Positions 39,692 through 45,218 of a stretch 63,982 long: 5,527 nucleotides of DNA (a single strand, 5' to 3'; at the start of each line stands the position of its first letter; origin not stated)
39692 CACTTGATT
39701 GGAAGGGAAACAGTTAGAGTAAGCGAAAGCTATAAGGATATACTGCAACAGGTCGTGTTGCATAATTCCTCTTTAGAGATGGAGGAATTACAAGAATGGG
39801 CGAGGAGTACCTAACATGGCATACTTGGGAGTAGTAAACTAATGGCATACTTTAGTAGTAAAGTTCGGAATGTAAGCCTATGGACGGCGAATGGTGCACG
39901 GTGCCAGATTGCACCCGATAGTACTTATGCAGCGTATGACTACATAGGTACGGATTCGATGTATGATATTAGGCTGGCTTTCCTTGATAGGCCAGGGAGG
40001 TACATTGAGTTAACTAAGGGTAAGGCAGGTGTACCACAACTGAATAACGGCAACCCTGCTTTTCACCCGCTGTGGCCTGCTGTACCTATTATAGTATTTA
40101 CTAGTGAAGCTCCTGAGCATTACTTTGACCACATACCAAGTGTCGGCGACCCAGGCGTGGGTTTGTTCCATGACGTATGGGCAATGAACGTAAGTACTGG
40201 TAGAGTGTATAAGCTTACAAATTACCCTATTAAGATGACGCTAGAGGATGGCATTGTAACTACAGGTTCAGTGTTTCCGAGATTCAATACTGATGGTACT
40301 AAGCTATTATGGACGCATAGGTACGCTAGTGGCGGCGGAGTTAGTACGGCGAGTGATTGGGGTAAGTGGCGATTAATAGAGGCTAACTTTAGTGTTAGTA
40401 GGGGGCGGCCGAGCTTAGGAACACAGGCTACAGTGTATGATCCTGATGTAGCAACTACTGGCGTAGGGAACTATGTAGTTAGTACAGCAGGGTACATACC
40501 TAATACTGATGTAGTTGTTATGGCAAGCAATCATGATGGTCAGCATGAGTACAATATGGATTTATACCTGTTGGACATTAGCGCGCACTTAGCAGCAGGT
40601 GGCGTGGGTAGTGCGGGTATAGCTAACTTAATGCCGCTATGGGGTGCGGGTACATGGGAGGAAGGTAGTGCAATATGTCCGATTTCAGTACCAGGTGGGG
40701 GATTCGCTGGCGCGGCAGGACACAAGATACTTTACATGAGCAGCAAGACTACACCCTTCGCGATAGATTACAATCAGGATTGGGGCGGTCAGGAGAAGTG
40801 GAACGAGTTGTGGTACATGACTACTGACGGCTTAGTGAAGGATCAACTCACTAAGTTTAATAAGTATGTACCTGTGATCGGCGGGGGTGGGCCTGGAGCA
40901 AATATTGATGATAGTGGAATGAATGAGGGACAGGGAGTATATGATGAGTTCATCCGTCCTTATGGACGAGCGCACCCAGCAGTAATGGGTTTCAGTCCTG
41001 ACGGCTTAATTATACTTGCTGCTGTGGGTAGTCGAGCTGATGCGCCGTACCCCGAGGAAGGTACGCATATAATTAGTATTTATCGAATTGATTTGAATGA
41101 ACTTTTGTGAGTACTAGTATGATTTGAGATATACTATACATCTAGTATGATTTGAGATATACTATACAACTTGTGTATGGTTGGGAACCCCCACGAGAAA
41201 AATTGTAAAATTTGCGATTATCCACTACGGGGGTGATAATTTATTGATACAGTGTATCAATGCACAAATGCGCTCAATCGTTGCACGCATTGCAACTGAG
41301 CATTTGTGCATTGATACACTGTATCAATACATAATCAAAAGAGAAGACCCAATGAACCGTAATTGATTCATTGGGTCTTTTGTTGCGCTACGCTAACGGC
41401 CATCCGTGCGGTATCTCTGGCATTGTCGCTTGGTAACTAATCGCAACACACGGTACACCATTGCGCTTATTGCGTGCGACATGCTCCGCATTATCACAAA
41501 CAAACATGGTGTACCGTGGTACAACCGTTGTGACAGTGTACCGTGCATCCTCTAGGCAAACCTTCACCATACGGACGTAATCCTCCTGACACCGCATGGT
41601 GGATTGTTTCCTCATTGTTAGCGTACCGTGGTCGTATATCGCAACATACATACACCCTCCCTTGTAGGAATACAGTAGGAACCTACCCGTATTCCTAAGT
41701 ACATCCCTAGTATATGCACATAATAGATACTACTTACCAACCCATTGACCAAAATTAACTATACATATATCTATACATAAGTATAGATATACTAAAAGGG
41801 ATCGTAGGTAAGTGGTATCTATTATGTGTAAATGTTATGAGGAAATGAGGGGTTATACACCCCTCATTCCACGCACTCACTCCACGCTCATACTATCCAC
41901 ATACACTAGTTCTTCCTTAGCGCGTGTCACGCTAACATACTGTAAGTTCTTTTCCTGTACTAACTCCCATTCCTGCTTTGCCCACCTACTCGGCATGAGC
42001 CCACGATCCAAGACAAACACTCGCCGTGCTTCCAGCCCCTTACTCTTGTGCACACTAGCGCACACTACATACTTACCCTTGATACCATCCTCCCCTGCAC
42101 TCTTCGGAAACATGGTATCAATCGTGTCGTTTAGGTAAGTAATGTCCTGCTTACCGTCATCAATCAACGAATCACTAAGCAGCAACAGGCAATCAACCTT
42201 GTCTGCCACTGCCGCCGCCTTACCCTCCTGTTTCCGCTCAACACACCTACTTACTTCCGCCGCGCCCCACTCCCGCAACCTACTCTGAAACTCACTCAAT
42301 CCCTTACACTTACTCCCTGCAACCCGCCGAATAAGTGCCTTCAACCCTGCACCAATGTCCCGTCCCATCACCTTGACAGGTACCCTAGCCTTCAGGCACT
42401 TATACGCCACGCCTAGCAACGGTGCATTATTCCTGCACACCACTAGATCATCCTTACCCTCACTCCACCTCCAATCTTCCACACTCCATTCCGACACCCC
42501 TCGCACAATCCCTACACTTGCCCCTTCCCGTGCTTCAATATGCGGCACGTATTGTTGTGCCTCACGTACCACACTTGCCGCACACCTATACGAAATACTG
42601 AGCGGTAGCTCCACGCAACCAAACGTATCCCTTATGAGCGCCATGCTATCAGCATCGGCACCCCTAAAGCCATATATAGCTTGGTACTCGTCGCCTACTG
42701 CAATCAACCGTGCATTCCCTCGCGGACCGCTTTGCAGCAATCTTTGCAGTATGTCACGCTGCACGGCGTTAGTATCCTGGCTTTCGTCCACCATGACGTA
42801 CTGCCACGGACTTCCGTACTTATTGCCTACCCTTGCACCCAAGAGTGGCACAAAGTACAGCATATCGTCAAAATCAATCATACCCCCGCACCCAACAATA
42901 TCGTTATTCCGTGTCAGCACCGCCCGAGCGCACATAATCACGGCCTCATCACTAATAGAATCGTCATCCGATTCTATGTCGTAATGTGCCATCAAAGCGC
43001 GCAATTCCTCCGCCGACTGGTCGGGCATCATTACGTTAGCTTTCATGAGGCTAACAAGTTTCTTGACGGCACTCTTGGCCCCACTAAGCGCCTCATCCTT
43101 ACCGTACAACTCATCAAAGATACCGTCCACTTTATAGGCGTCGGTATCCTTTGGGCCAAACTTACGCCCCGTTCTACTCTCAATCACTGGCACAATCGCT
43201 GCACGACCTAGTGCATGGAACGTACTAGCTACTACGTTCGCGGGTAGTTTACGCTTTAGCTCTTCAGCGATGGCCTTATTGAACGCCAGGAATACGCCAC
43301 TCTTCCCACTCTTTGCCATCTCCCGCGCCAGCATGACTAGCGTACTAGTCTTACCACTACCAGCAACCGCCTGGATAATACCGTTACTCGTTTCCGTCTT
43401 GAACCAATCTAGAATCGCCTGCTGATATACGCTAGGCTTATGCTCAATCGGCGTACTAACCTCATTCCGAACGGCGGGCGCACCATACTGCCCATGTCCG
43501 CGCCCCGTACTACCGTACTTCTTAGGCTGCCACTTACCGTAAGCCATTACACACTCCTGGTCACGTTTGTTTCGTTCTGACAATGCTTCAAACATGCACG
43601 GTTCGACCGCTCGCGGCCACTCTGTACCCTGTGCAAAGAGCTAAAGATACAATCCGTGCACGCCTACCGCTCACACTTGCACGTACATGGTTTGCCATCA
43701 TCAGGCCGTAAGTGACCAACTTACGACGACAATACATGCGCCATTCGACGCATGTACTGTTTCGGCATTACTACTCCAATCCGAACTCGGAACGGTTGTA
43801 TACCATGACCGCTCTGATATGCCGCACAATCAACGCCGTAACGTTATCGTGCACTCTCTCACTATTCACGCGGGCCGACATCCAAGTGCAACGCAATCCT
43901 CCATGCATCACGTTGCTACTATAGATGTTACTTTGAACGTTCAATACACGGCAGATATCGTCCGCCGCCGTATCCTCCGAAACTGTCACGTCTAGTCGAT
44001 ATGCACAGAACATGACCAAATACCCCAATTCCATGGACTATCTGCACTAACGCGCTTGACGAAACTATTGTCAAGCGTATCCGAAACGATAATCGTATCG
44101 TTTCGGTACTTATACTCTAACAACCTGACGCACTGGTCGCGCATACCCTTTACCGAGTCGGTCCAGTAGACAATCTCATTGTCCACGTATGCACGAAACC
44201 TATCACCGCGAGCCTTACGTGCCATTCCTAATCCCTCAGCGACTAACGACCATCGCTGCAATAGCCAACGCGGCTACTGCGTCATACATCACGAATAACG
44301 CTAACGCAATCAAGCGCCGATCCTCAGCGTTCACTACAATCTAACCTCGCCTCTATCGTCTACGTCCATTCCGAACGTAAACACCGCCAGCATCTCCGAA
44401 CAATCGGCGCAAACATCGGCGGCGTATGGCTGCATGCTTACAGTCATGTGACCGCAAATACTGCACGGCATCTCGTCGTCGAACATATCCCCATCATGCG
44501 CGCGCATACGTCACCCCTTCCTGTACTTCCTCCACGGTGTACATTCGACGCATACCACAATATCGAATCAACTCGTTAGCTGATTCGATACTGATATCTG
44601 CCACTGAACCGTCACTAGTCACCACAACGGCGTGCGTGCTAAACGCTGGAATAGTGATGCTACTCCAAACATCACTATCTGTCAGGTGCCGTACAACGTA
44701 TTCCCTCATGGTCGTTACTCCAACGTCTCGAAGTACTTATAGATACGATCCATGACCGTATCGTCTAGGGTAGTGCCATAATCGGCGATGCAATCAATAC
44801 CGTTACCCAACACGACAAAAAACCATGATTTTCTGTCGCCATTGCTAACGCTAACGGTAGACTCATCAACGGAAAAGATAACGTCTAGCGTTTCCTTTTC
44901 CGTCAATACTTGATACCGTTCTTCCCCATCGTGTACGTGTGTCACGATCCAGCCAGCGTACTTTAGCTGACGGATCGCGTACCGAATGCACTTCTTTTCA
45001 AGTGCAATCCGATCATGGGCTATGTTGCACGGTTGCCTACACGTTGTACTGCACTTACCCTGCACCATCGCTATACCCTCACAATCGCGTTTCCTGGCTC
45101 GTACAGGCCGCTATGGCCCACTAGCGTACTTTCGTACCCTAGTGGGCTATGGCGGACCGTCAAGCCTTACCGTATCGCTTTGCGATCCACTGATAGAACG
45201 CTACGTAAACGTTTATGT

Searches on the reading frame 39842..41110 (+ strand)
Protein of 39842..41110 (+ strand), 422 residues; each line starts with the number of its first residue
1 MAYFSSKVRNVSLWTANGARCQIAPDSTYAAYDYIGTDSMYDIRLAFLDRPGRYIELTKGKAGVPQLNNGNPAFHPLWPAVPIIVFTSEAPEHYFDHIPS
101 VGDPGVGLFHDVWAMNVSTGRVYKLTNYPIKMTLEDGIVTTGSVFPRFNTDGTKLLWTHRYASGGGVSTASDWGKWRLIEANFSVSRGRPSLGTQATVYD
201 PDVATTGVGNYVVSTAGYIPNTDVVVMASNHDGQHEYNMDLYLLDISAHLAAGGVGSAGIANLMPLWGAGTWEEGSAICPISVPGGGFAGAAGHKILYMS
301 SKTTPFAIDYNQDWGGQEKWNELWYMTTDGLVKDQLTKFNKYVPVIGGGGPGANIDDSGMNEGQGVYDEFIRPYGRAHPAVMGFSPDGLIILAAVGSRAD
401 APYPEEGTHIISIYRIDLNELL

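Call 11: search_protein_families(library=phrogs, proteins=[window:39842-41110:+], max_evalue=0.001)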
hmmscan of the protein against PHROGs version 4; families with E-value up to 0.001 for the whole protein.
window:39842-41110:+ (422 aa): 0 families

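Call 50: search_protein_families(library=pfam, proteins=[window:39842-41110:+], max_evalue=0.1)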
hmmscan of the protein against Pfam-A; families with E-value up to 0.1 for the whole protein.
window:39842-41110:+ (422 aa): 0 families

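Call 59: search_solved_structures(query=window:39842-41110:+, max_evalue=10)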
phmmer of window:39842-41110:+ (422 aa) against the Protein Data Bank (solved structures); distinct sequences matched with E-value up to 10: 0.

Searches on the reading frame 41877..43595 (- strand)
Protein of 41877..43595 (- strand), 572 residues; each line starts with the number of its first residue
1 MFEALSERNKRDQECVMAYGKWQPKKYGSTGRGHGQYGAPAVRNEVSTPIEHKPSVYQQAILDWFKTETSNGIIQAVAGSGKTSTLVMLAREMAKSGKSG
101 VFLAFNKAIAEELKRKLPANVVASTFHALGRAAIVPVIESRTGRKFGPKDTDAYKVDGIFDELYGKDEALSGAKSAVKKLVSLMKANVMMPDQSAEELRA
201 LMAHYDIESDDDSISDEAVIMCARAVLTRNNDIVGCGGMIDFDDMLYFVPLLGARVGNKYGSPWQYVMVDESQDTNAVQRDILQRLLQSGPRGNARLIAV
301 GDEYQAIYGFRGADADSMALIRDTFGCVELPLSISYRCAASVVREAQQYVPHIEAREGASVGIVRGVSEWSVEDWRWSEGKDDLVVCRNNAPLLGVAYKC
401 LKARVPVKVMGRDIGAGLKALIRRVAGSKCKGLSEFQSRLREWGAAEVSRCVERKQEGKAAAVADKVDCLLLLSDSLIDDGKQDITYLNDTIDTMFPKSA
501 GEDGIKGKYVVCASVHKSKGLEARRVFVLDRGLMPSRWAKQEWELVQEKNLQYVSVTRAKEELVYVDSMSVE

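Call 9: search_protein_families(library=pfam, proteins=[window:41877-43595:-], max_evalue=0.01)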
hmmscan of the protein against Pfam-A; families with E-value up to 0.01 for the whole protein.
window:41877-43595:- (572 aa): 7 families
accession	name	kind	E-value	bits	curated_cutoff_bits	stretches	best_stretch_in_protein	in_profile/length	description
PF00580.27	UvrD-helicase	-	3.6e-26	92.9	23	1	68-324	12-269/271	UvrD/REP helicase N-terminal domain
PF13245.12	AAA_19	-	8.5e-14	52.3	25.1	1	68-311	10-134/134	AAA domain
PF13361.12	UvrD_C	-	1.4e-10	41.6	25.6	1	505-564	283-344/350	UvrD-like helicase C-terminal domain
PF13604.12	AAA_30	-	2.3e-09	37.7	27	1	66-130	15-81/191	AAA domain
PF13538.12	UvrD_C_2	-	4.7e-07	30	27.4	1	510-564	2-50/52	UvrD-like helicase C-terminal domain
PF04851.21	ResIII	-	2.8e-05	24.5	22.5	1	57-117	7-73/164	Type III restriction enzyme, res subunit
PF01443.25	Viral_helicase1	-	0.0004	20.7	21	0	73-98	2-22/228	Viral superfamily 1 RNA helicase core domain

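Call 10: search_protein_families(library=phrogs, proteins=[window:41877-43595:-], max_evalue=0.01)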
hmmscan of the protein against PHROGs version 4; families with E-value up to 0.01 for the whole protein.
window:41877-43595:- (572 aa): 5 families
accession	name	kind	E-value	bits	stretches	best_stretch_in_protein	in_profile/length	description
phrog_1967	-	DNA, RNA and nucleotide metabolism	9e-98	329.8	1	48-566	147-667/776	DNA helicase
phrog_325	-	DNA, RNA and nucleotide metabolism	3.8e-09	36.4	1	60-138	481-558/986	Dda-like helicase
phrog_4412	-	DNA, RNA and nucleotide metabolism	8.3e-05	22.1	0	512-567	667-713/743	exonuclease V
phrog_16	-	DNA, RNA and nucleotide metabolism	0.00057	19.2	1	43-117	262-337/986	DNA helicase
phrog_19720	-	unknown function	0.0074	17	0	73-113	4-43/213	-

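Call 21: find_related_loci(query=window:41877-43595:-, collection=viral_contigs, flank=10000)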
Query window:41877-43595:- (572 aa) in viral_contigs; peptide patterns used: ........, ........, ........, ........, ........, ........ (x = any residue, [..] = any of these).
25 stretches matched a pattern; 20 encode a relative of the query (tblastn E <= 1e-3); 20 distinct loci.
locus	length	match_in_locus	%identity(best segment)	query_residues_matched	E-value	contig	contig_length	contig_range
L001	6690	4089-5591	32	48-566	7e-58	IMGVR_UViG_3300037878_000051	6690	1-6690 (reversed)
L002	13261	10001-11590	32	54-566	4e-57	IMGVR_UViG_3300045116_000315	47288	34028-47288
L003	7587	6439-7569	32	30-402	6e-42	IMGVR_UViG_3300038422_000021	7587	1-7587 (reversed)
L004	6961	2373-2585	36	237-316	2e-8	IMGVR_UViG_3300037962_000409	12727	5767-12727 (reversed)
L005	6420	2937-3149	36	237-316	2e-8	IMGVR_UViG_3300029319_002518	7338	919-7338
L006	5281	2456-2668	35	237-316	2e-8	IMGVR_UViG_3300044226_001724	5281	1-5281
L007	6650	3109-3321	36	237-316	3e-8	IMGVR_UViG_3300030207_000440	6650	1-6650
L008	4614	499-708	35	237-315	3e-8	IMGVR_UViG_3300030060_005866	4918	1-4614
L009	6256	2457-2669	35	237-316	3e-8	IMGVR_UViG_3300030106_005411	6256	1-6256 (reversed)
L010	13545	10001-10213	36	237-316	4e-8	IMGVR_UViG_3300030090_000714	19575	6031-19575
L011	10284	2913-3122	35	237-315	5e-8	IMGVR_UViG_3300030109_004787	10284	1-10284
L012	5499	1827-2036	35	237-315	5e-8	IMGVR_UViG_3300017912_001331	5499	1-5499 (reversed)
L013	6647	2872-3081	35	237-315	7e-8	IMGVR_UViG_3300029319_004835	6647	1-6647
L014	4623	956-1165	34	237-315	2e-7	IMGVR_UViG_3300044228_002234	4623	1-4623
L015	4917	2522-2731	34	237-315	2e-7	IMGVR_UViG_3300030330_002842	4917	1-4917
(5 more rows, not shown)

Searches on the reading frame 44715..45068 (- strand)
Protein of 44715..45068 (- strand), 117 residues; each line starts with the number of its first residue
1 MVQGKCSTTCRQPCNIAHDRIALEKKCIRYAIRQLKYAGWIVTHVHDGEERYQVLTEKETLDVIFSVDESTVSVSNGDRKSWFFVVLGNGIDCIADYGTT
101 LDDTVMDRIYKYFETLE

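Call 9: search_protein_families(library=pfam, proteins=[window:44715-45068:-], max_evalue=0.01)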
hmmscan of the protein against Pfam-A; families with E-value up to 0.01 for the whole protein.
window:44715-45068:- (117 aa): 0 families

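Call 10: search_protein_families(library=phrogs, proteins=[window:44715-45068:-], max_evalue=0.01)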
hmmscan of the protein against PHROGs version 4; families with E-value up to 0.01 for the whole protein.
window:44715-45068:- (117 aa): 1 family
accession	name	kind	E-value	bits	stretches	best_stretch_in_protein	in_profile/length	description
phrog_4158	-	unknown function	4.3e-20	73.1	1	19-116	35-128/130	-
